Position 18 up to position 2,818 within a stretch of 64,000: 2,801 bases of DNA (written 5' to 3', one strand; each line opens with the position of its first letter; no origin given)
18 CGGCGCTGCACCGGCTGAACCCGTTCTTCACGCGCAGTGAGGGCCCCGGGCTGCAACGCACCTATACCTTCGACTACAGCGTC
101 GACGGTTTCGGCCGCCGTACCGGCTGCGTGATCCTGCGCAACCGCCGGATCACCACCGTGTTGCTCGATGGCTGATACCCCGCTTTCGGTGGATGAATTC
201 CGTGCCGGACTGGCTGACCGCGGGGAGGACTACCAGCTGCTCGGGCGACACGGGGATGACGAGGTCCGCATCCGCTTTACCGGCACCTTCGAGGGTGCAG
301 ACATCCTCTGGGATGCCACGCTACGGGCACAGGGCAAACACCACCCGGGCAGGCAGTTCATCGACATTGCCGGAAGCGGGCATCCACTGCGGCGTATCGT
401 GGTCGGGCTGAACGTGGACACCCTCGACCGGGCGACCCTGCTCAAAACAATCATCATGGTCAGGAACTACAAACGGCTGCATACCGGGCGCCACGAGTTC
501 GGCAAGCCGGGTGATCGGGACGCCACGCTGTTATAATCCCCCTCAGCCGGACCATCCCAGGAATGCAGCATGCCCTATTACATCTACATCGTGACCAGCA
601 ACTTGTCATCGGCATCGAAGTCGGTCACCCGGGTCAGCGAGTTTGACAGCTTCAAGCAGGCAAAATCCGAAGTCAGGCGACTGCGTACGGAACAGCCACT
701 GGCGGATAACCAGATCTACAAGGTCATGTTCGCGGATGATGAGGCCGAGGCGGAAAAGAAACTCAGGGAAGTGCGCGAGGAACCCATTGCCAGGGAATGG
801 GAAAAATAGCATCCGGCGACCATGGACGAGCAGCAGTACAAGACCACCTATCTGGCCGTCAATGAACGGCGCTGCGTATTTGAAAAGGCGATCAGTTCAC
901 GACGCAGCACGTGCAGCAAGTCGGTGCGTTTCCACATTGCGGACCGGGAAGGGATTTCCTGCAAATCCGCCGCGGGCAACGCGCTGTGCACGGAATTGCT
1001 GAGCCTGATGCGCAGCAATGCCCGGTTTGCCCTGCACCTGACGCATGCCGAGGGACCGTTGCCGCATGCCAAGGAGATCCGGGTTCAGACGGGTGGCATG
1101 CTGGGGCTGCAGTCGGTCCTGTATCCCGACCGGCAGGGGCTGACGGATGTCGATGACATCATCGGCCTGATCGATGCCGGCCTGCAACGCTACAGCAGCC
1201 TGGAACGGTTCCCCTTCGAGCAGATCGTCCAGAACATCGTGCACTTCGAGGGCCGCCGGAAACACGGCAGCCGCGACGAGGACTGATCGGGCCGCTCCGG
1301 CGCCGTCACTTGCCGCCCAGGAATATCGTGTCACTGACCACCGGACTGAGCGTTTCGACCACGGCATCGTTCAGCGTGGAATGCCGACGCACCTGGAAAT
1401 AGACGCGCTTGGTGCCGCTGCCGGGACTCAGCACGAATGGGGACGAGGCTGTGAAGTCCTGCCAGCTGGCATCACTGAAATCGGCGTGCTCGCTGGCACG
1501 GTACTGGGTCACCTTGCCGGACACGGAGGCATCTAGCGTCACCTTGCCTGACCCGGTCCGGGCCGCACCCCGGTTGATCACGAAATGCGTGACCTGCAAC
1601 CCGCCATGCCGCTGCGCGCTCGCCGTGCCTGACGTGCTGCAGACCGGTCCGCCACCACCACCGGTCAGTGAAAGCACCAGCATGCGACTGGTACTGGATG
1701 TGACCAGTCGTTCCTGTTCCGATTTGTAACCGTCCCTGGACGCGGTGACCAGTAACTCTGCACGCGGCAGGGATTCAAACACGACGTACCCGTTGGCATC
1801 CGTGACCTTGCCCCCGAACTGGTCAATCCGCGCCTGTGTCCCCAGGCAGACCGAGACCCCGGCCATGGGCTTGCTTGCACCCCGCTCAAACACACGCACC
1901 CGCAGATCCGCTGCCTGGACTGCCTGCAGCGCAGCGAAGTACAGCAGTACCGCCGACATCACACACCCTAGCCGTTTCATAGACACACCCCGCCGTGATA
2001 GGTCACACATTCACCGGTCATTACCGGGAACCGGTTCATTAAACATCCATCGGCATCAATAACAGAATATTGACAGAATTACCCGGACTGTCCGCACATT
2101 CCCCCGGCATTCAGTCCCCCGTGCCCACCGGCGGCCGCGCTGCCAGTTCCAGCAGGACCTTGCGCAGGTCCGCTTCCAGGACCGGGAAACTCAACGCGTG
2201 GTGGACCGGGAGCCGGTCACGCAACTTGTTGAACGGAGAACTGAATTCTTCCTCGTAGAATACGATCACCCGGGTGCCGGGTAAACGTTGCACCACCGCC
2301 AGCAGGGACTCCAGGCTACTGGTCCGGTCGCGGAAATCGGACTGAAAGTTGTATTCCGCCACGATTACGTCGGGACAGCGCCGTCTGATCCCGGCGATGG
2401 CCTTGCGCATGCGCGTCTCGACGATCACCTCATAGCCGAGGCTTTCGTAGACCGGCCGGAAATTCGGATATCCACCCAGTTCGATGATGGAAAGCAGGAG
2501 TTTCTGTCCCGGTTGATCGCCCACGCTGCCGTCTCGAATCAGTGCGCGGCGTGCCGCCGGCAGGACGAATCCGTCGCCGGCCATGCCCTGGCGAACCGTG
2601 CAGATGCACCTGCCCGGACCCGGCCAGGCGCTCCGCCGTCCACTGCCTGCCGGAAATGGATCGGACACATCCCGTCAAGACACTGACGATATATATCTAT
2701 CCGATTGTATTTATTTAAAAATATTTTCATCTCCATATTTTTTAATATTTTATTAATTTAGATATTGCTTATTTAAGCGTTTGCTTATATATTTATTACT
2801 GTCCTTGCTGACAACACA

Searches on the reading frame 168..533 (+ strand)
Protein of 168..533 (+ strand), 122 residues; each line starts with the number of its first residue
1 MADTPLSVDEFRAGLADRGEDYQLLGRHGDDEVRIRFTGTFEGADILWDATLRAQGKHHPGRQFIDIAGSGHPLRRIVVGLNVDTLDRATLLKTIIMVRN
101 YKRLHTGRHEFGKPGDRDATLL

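Call 16: search_protein_families(library=pfam, proteins=[window:168-533:+], max_evalue=0.00001)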
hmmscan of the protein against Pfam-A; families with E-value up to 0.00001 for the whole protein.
window:168-533:+ (122 aa): 0 families

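Call 63: find_encoding_contigs(protein=window:168-533:+, flank=10000, max_places=2)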
Protein window:168-533:+ (122 aa): 8 contigs read that carry it; 2 places shown.
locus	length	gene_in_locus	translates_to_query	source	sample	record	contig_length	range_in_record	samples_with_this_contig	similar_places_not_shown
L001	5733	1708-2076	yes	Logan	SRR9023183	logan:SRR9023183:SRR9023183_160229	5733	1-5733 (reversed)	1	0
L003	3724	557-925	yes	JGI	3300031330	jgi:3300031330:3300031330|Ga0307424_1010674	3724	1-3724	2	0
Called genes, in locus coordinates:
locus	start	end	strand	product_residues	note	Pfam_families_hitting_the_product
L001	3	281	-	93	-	?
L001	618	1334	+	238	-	PF00226:DnaJ, PF07238:PilZ (weak)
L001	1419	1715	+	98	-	PF11743:DUF3301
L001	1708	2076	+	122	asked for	-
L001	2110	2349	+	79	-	-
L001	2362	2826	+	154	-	-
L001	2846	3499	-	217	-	PF13620:CarboxypepD_reg (weak)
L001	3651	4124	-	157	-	-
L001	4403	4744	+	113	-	-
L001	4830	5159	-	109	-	PF12840:HTH_20, PF01022:HTH_5, PF01047:MarR (weak), PF12802:MarR_2 (weak)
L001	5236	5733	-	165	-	?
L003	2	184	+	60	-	?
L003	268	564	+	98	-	PF11743:DUF3301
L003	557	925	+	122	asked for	-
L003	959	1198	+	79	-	-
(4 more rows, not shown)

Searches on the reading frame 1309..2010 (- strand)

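Call 6: search_protein_families(library=pfam, proteins=[window:1309-2010:-], max_evalue=1)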
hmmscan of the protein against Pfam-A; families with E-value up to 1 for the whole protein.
window:1309-2010:- (234 aa): 5 families
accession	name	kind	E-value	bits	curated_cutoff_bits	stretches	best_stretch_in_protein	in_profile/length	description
PF13620.12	CarboxypepD_reg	-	2.3e-07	31.5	32.3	1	37-104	3-68/82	Carboxypeptidase regulatory-like domain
PF13715.12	CarbopepD_reg_2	-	0.0012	19.3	32.2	1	40-107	5-67/88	CarboxypepD_reg-like domain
PF11974.14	bMG3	-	0.047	14.1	34.9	1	39-92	18-76/103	Bacterial alpha-2-macroglobulin MG3 domain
PF10577.15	FAM171A1-2-B_N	-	0.067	12.9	31.2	1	36-97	3-64/254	FAM171A1/A2/B, N-terminal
PF00117.34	GATase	-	0.074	13.1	22.8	1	45-73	71-97/190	Glutamine amidotransferase class-I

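Call 8: search_protein_families(library=ncbifam, proteins=[window:1309-2010:-], max_evalue=0.1)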
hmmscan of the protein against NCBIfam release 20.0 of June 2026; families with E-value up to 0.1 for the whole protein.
window:1309-2010:- (234 aa): 0 families

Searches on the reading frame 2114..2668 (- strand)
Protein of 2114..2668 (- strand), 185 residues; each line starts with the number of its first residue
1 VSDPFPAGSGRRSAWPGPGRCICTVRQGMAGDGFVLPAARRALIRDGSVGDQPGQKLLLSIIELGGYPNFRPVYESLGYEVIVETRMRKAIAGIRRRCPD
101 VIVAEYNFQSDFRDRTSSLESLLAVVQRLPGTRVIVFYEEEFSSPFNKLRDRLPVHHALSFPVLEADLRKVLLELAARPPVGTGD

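Call 6: search_protein_families(library=pfam, proteins=[window:2114-2668:-], max_evalue=1)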
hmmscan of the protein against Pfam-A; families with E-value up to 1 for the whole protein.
window:2114-2668:- (185 aa): 0 families

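Call 8: search_protein_families(library=ncbifam, proteins=[window:2114-2668:-], max_evalue=0.1)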
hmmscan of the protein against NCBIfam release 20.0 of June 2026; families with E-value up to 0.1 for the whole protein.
window:2114-2668:- (185 aa): 1 family
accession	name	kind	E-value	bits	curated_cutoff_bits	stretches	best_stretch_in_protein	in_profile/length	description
TIGR02915.1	PEP_resp_reg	equivalog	0.0056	15.6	502.6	1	78-137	20-79/445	PEP-CTERM-box response regulator transcription factor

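Call 54: search_solved_structures(query=window:2114-2668:-, max_evalue=1)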
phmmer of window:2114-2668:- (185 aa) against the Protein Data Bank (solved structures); distinct sequences matched with E-value up to 1: 0.
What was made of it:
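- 2111..2668 (-): Context: conserved divergent neighbour of unknown function (157-185 aa). No Pfam or PDB match (calls 6, 54).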
